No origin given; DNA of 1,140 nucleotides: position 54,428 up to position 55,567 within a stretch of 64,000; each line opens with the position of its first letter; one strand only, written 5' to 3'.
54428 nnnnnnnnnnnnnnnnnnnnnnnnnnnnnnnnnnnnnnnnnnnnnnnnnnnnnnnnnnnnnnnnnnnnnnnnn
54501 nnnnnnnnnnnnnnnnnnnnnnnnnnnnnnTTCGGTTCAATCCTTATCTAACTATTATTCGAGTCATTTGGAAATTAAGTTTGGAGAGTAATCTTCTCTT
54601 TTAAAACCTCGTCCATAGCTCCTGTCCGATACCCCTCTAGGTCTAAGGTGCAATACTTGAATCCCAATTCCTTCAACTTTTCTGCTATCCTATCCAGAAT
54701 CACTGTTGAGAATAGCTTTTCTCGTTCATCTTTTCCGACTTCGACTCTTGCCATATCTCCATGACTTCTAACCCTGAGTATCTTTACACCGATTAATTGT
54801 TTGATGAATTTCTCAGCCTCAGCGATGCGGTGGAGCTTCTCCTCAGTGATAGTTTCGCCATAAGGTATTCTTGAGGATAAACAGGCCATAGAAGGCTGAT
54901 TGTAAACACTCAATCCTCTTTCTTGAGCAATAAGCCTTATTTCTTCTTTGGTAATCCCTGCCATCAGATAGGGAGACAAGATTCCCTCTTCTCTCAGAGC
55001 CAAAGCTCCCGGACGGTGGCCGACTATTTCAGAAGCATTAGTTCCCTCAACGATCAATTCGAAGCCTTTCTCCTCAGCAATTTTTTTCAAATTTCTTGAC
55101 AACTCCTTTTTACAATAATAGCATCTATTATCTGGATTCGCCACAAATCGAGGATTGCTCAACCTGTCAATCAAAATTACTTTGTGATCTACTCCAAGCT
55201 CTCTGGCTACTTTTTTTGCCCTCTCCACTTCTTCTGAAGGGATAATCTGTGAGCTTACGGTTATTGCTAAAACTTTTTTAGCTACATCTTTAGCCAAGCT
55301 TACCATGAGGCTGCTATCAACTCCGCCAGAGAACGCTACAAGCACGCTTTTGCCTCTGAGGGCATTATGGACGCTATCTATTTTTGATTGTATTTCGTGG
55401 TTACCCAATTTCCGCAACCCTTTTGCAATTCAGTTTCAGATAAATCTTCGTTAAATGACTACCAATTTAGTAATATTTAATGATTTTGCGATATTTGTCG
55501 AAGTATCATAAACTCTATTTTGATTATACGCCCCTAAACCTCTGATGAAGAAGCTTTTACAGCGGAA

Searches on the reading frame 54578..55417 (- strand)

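Call 75: search_protein_families(library=pfam, proteins=[window:54578-55417:-])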
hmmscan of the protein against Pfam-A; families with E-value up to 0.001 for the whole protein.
window:54578-55417:- (280 aa): 7 families
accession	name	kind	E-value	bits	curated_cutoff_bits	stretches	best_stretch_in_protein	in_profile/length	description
PF00733.27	Asn_synthase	-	5.7e-09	36.5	21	1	14-84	8-80/354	Asparagine synthase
PF06508.19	QueC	-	7.6e-09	35.8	22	1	25-87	2-64/210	Queuosine biosynthesis protein QueC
PF02540.23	NAD_synthase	-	3.9e-08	33.2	21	1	18-85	14-83/242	NAD synthase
PF03054.22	tRNA_Me_trans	-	9.1e-06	25.9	20.6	0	24-81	2-70/202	tRNA methyl transferase HUP domain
PF24167.1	DUF7411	-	2.1e-05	24.6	28.7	1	25-86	3-61/194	Family of unknown function (DUF7411)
PF00764.25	Arginosuc_synth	-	0.00025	21.6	27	1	25-84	2-60/162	Arginosuccinate synthase N-terminal HUP domain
PF01171.26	ATP_bind_3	-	0.00039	20.6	27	0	25-79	2-62/182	PP-loop family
